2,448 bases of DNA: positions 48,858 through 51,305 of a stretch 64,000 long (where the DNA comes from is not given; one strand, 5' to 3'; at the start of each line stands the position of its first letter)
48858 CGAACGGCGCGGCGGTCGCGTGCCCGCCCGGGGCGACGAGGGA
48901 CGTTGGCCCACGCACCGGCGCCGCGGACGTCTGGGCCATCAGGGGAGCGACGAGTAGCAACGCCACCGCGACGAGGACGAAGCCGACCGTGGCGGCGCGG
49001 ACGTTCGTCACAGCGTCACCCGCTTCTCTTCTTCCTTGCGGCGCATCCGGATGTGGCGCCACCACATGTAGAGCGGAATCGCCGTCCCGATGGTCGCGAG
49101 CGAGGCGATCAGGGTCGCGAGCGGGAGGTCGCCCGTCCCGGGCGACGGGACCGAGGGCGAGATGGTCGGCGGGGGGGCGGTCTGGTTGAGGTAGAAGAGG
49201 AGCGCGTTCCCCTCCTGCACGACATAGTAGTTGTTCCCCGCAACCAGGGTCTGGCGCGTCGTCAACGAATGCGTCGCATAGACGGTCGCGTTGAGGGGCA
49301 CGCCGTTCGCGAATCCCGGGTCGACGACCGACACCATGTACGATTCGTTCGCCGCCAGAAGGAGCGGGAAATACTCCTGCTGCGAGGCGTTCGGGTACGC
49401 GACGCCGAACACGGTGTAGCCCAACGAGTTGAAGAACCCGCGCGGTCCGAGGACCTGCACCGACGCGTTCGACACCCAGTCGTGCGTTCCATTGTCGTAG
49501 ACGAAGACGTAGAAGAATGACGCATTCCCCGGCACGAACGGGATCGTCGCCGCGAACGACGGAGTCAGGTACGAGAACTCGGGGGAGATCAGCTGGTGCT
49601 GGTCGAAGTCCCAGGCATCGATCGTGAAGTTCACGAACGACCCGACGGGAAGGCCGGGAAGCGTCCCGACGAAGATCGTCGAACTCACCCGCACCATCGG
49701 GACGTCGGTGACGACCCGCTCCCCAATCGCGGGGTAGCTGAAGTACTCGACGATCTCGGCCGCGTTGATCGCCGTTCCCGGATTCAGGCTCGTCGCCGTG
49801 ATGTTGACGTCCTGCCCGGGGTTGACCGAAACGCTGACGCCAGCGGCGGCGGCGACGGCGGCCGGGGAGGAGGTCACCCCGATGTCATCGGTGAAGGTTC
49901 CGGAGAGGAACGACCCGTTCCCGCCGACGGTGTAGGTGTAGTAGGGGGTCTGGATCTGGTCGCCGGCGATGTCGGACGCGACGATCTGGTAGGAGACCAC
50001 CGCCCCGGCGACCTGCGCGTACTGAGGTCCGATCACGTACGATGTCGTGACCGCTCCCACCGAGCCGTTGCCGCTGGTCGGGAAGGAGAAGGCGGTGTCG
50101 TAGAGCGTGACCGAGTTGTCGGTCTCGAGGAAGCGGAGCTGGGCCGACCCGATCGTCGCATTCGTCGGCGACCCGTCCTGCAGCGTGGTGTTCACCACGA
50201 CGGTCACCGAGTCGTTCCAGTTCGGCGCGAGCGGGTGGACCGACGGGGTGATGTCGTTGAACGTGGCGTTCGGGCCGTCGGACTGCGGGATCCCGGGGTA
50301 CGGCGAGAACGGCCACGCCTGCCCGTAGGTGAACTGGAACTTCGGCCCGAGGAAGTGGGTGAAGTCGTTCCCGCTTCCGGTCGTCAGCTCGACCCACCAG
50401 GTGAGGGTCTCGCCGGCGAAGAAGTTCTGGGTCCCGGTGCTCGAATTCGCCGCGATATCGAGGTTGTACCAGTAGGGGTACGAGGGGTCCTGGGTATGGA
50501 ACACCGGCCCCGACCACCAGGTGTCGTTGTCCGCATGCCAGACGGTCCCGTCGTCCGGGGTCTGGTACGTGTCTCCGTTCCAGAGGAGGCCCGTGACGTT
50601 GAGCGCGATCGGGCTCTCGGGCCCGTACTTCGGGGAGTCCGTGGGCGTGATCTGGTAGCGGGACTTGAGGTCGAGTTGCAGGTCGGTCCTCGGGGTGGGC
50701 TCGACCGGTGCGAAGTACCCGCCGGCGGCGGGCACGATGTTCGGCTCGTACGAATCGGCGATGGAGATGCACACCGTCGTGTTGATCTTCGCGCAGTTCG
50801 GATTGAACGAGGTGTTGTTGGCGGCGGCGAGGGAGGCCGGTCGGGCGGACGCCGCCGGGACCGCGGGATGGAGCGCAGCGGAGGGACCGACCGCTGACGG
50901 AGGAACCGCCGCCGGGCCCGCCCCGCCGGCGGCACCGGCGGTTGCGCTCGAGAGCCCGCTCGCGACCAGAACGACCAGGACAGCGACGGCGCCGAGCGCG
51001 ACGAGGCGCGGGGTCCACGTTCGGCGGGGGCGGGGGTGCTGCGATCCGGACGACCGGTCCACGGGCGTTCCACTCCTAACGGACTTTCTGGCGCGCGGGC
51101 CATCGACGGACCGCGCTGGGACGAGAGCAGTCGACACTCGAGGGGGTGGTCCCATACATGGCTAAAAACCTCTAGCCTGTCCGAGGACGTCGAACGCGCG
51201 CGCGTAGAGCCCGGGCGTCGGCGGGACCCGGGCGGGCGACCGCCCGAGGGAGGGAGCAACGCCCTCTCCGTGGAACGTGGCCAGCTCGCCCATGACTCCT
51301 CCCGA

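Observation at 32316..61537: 29-kb co-oriented cluster of giant membrane-anchored surface-protein genes around a membrane-embedded tandem AAA+ ATPase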

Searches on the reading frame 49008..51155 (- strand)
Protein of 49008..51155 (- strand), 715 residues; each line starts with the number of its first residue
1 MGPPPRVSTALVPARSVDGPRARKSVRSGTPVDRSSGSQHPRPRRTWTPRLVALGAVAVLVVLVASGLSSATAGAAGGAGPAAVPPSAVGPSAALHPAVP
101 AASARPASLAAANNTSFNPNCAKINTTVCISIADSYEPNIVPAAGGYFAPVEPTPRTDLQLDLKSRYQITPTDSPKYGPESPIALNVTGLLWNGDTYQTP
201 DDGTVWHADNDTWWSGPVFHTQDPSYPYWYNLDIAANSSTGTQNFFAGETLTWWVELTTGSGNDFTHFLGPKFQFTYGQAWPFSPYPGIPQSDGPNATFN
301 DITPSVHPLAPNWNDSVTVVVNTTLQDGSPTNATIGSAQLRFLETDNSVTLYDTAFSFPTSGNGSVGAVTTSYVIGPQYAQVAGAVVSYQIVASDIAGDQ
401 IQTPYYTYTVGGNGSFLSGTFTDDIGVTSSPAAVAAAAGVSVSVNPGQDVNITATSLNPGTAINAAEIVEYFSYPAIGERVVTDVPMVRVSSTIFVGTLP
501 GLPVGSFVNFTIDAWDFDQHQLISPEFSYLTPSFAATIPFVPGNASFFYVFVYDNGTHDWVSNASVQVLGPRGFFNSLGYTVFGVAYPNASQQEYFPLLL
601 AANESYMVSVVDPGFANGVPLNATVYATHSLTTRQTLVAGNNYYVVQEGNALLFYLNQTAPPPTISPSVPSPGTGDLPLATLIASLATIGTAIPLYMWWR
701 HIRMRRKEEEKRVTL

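Call 8: search_protein_families(library=pfam, proteins=[window:49008-51155:-], max_evalue=0.01)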
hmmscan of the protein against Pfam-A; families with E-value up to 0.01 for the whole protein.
window:49008-51155:- (715 aa): 0 families

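Call 32: search_protein_families(library=pfam, proteins=[window:49008-51155:-], max_evalue=10)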
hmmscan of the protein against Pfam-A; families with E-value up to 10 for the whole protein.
window:49008-51155:- (715 aa): 0 families

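Call 50: search_protein_families(library=ncbifam, proteins=[window:49008-51155:-], max_evalue=0.001)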
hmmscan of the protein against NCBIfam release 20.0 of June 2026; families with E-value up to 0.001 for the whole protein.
window:49008-51155:- (715 aa): 0 families

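Call 51: search_protein_families(library=padloc, proteins=[window:49008-51155:-], max_evalue=0.001)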
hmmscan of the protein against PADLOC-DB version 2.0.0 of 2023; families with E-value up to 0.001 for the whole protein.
window:49008-51155:- (715 aa): 0 families

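Call 52: find_homologous_proteins(query=window:49008-51155:-, max_evalue=0.001)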
Query window:49008-51155:- (715 aa): 73 proteins with E <= 0.001 among 8000 candidates.
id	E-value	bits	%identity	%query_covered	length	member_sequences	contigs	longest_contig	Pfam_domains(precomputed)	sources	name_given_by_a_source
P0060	0.0e+0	1524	99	96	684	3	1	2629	-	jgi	jgi:hypothetical protein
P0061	0.0e+0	1278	83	96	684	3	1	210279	-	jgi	jgi:hypothetical protein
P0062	0.0e+0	1080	71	96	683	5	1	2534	-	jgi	-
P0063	1.6e-296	1004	67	96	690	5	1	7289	-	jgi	jgi:hypothetical protein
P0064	8.4e-256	869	64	84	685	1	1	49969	-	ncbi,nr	ncbi:MAG: hypothetical protein L3K00_07660 [Thermoplasmata archaeon]|nr:hypothetical protein [Thermo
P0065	1.5e-252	858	63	84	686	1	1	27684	-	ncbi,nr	ncbi:MAG: hypothetical protein L3K01_02545 [Thermoplasmata archaeon]|nr:hypothetical protein [Thermo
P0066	4.0e-252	857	60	94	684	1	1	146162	-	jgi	jgi:hypothetical protein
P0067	5.7e-252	856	63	88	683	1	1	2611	-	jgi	jgi:hypothetical protein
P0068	6.8e-250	850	59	94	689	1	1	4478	-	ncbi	ncbi:MAG: hypothetical protein ACHQ16_03105 [Candidatus Lutacidiplasmatales archaeon]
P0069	1.3e-249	849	60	90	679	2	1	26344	-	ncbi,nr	ncbi:MAG: hypothetical protein L3K18_09440 [Thermoplasmata archaeon]|nr:hypothetical protein [Thermo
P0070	8.0e-248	843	60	90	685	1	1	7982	-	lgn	-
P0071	1.6e-246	838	60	94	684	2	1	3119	-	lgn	-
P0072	2.2e-244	831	60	87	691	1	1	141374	-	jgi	jgi:hypothetical protein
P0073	5.3e-242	823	61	84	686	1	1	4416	-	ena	-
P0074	9.5e-240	816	55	97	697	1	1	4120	-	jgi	jgi:hypothetical protein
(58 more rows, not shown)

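Call 58: predict_structure(alignment_id=A3)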
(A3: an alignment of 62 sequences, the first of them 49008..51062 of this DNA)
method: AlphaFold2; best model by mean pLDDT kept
length: 684 residues; sequences in the alignment: 62
mean_pLDDT: 80.0   pTM: 0.51
mean pLDDT of the five models: 80.0, 79.8, 77.8, 76.5, 76.2
residues with pLDDT >= 90: 305; 70-90: 220; 50-70: 73; < 50: 86
segments of 3 or more residues with pLDDT < 50: 1-18, 36-84, 634-640, 642-647
pLDDT, mean of each block of 10 residues (from residue 1): 39 41 62 48 37 37 37 36 65 94 89 87 85 92 86 86 61 68 89 91 83 79 89 88 83 56 72 87 88 74 89 94 93 80 91 92 83 89 82 96 90 94 89 93 86 92 92 94 91 96 91 94 91 93 88 88 83 95 90 92 90 93 86 50 46 72 87 84 60
secondary structure, 60 per line:
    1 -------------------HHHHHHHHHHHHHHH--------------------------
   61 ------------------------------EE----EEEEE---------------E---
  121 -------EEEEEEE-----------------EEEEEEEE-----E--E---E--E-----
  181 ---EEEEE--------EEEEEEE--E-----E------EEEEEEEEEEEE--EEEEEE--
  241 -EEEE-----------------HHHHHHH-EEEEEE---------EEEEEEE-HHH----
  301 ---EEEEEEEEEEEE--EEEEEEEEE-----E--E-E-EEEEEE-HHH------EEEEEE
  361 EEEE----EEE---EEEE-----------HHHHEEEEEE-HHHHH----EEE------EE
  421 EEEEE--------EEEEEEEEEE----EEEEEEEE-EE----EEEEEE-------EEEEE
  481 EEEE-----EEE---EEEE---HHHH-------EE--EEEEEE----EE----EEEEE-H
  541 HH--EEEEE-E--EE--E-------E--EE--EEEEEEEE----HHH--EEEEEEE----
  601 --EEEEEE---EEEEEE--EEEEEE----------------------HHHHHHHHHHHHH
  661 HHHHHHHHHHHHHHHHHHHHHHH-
elements in order (helices of 4 or more, strands of 3 or more residues): H20-34 E97-101 E128-134 E152-159 E184-188 E197-203 E219-230 E233-238 E242-245 H263-269 E271-276 E286-292 E304-315 E318-326 E339-344 E355-364 E369-371 E375-378 H390-393 E394-399 H401-405 E410-412 E419-425 E434-443 E448-455 E463-468 E476-484 E490-492 E496-499 H503-506 E518-523 E534-538 E545-549 E573-580 E590-596 E603-608 E612-617 E620-625 H648-683

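Call 63: fold_search(model_id=the predicted structure, library=pdb)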
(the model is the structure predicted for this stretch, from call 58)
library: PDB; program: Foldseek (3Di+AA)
matches with E <= 10: 1947; with E <= 0.001: 329
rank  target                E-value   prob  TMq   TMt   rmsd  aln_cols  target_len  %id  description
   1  6ru5_A                3.4e-09  1.00  0.17  0.18  27.1       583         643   11  human complement C3 in complex with the hC3Nb1 nanobody (released 2019-08-21)
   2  6xi3                  5.7e-09  1.00  0.14  0.23  22.1       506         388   14  Crystal structure of tetra-tandem repeat in extending region of large adhesion protein (released 2020-10-14)
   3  9u61_C                6.0e-09  1.00  0.15  0.17  33.6       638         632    8  CP/MBL pathways C3 convertase C4b2a and C3 complex (released 2026-01-14)
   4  8u18_A                7.4e-09  1.00  0.16  0.22  20.1       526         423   10  Cryo-EM structure of murine Thrombopoietin receptor ectodomain in complex with Tpo (released 2024-02-07)
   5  7zgj_A                9.5e-09  1.00  0.17  0.17  28.0       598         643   11  Trypanosoma brucei gambiense ISG65 in complex with human complement component C3 (released 2023-04-05)
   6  7ad7_B                9.5e-09  1.00  0.14  0.15  33.6       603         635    8  Crystal structure of human complement C5 in complex with the K8 bovine knob domain peptide. (released 2021-03-10)
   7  8uh2_A                1.2e-08  1.00  0.16  0.16  25.7       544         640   11  Complex of C3b with the inhibitor albicin (released 2024-05-08)
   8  8oq3_A                1.2e-08  1.00  0.15  0.08  26.1       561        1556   11  Structure of methylamine treated human complement C3 (released 2024-02-21)
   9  9qk2_F                1.4e-08  1.00  0.17  0.18  27.6       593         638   10  Structure of the Complement classical and lectin pathway C3 convertase in complex with substrate C3 (released 2025-12-24)
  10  8cml_E                1.8e-08  1.00  0.13  0.14  32.1       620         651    7  Cryo-EM structure of complement C5 in complex with nanobodies UNbC5-1 and UNbC5-2 (released 2023-09-27)
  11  8uin_G                2.5e-08  1.00  0.15  0.16  30.0       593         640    8  Structure of the C3bBb-albicin complex (released 2024-05-08)
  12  6aed                  2.9e-08  1.00  0.14  0.20  18.8       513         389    9  Crystal Structure of the four Ig-like domain of LILRB2(LIR2/ILT4/CD85d) (released 2019-07-31)
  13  8avd_B                3.5e-08  1.00  0.11  0.17  22.5       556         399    8  Cryo-EM structure for a 3:3 complex between mouse leptin and the mouse LEP-R ectodomain (local refinement) (released 2023-04-05)
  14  6rqj_B                4.3e-08  1.00  0.14  0.15  31.5       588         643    7  Structure of human complement C5 complexed with tick inhibitors OmCI, RaCI1 and CirpT1 (released 2020-01-08)
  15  3pvm_A                4.3e-08  1.00  0.13  0.07  28.3       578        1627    7  Structure of Complement C5 in Complex with CVF (released 2011-01-19)
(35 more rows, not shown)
